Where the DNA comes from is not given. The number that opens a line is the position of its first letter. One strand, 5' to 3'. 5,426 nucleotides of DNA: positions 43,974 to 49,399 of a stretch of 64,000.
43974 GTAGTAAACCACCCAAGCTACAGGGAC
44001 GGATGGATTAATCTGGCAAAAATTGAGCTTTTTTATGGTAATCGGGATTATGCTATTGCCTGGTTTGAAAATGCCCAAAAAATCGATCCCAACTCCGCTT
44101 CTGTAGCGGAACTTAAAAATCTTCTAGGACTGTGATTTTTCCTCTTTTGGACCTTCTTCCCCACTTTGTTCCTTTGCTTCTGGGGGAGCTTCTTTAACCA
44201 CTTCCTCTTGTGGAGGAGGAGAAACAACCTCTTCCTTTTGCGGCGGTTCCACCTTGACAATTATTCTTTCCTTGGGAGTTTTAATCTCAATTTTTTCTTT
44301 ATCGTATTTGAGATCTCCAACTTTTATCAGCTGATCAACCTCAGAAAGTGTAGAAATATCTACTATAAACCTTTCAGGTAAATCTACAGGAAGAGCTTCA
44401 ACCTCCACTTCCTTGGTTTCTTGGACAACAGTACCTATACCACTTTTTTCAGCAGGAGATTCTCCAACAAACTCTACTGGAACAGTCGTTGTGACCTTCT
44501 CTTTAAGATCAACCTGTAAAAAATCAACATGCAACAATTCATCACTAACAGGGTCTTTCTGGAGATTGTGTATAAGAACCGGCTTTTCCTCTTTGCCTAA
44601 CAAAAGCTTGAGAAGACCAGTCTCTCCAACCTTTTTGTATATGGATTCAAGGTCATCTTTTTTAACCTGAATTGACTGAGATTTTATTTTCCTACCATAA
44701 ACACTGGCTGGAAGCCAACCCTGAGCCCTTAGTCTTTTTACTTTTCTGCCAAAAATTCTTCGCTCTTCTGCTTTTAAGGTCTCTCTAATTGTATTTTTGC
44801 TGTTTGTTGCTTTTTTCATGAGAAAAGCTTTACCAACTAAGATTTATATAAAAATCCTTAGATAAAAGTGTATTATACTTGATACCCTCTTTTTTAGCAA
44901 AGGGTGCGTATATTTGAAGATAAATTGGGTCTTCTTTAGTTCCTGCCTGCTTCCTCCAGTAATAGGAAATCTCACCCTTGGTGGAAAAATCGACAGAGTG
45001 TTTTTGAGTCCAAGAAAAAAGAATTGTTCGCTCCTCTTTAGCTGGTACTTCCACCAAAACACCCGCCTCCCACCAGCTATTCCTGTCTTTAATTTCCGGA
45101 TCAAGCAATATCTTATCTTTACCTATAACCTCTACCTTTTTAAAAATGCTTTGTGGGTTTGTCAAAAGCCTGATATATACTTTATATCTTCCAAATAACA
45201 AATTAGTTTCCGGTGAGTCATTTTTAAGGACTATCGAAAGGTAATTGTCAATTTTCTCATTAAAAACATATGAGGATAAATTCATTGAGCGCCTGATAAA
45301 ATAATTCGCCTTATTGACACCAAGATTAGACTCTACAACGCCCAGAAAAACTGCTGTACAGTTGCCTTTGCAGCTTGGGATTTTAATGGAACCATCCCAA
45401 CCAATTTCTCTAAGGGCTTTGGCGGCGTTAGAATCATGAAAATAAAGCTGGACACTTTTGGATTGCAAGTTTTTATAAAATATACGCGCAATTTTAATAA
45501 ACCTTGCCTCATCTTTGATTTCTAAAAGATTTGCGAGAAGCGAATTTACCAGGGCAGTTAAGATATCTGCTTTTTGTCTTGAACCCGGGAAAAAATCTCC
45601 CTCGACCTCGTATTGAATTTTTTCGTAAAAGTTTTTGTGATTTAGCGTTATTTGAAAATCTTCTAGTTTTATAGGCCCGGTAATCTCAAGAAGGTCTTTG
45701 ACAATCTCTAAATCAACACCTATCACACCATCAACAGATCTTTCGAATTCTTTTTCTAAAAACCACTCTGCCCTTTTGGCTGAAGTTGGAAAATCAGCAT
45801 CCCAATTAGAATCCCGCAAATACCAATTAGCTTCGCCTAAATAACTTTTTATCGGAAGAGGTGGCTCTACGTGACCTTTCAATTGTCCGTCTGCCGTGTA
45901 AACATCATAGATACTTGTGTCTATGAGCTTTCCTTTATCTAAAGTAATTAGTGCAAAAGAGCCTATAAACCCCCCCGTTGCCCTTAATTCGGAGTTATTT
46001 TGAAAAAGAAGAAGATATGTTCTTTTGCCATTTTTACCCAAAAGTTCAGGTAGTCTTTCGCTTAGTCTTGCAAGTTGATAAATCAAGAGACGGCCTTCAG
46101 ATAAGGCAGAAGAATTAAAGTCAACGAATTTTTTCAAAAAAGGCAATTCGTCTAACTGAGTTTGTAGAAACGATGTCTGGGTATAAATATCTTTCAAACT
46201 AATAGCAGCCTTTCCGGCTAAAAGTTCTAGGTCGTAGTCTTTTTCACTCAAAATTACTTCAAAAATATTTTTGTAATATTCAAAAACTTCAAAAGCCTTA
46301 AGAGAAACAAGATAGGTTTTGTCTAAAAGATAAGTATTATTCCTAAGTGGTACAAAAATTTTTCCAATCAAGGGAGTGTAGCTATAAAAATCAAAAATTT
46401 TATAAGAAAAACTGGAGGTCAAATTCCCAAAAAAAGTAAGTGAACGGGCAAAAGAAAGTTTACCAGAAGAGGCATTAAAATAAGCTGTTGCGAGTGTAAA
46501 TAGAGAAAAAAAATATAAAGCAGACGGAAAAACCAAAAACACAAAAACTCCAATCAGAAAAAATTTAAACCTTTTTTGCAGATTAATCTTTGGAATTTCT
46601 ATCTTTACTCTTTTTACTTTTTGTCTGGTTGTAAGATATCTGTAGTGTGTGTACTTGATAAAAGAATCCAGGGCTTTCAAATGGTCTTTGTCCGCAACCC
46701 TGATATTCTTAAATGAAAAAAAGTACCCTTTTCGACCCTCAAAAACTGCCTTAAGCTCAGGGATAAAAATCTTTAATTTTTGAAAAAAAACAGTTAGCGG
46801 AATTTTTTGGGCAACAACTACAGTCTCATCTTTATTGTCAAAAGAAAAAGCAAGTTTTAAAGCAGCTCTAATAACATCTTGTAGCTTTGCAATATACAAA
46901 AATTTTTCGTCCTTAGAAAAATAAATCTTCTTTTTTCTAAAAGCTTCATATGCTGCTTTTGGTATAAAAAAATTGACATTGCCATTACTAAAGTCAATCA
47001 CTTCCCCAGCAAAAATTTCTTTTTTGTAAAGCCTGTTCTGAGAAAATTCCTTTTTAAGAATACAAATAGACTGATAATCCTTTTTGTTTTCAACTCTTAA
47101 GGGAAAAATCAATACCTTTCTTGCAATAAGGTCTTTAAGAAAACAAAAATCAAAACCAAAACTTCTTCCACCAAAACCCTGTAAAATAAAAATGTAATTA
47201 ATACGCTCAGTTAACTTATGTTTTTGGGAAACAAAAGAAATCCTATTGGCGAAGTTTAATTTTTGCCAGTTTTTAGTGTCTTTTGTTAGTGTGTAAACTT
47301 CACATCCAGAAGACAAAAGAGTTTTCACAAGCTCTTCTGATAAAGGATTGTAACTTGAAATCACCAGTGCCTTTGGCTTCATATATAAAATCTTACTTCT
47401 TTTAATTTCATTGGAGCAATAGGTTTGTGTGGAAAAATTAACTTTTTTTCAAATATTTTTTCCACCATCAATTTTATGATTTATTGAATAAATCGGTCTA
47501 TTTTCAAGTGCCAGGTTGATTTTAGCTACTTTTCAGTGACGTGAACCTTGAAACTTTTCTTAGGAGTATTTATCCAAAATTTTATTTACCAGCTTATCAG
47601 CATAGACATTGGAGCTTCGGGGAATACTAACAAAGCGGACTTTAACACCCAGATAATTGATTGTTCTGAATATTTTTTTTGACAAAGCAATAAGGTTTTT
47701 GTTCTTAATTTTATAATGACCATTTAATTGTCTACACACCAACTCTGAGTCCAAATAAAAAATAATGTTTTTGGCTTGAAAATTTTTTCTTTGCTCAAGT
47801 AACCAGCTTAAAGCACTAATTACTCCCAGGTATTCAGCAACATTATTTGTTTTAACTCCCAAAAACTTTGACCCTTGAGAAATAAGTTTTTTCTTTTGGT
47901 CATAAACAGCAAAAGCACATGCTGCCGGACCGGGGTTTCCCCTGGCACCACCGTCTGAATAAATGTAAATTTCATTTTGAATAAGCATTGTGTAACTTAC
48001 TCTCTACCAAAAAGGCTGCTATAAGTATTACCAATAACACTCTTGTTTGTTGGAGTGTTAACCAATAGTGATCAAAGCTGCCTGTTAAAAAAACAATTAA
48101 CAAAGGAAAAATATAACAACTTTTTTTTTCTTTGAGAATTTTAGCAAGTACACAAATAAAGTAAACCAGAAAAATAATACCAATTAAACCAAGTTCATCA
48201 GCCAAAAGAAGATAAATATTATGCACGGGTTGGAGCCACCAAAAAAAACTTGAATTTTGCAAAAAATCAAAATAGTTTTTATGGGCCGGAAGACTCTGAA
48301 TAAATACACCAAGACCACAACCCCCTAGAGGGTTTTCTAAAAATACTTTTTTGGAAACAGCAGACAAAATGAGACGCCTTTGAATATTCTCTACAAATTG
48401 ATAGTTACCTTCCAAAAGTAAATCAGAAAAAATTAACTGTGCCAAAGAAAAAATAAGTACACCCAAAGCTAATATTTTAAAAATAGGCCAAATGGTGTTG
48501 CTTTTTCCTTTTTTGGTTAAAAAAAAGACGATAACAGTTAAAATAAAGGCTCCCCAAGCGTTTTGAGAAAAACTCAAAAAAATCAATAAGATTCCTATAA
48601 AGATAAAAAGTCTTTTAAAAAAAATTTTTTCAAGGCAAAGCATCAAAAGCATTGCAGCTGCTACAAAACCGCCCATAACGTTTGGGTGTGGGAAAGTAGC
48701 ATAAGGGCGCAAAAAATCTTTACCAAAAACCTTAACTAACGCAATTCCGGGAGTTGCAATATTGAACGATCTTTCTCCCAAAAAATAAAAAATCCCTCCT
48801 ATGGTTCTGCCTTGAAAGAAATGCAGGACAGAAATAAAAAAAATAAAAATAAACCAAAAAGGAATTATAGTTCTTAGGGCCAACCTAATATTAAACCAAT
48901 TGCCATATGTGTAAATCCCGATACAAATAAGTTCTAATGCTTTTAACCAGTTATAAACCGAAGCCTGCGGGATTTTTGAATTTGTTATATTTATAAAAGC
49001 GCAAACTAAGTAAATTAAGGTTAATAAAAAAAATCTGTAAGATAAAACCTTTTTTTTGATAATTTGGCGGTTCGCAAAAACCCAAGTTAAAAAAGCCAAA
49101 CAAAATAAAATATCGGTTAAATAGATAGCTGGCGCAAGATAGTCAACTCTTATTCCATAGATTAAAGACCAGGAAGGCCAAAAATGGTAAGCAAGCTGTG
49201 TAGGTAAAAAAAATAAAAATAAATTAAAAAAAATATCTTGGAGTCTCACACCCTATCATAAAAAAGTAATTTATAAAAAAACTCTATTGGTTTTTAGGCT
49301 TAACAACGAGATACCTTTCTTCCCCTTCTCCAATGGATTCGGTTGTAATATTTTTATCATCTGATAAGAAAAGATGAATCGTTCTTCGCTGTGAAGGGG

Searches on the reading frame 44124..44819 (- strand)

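Call 12: search_protein_families(library=pfam, proteins=[window:44124-44819:-], max_evalue=0.001)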
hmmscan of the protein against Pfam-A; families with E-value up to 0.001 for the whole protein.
window:44124-44819:- (231 aa): 2 families
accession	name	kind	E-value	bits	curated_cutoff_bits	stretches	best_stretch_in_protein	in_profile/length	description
PF01386.24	Ribosomal_L25p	-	4.7e-19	69.1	23.6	1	15-100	1-82/82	Ribosomal L25p family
PF14693.11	Ribosomal_TL5_C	-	1.6e-17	64.1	27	1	108-194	1-84/84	Ribosomal protein TL5, C-terminal domain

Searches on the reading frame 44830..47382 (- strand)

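Call 12: search_protein_families(library=pfam, proteins=[window:44830-47382:-], max_evalue=0.001)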
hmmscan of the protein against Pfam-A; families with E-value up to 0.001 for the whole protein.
window:44830-47382:- (850 aa): 1 family
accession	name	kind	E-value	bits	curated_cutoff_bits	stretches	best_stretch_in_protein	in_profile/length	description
PF13196.11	DUF4012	-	6.8e-32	111.4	28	1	451-592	1-142/144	Protein of unknown function (DUF4012)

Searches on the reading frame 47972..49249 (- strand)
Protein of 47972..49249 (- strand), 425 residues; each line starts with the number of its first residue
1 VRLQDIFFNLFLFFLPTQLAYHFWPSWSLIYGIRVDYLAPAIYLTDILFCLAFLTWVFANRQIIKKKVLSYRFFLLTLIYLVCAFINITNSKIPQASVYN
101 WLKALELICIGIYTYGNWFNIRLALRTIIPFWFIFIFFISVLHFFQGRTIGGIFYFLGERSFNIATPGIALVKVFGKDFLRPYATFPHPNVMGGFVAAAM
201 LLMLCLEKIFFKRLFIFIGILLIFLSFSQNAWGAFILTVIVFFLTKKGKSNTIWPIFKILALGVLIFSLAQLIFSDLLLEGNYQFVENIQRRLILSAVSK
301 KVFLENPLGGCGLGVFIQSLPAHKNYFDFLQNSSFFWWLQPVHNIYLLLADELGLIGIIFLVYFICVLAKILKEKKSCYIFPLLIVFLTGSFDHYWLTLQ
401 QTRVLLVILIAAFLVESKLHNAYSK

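Call 12: search_protein_families(library=pfam, proteins=[window:47972-49249:-], max_evalue=0.001)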
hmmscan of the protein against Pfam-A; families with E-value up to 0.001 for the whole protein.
window:47972-49249:- (425 aa): 1 family
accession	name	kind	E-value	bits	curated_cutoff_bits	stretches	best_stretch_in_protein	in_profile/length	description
PF04932.20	Wzy_C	-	1.7e-10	41.3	31.7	1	215-361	2-148/149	O-Antigen ligase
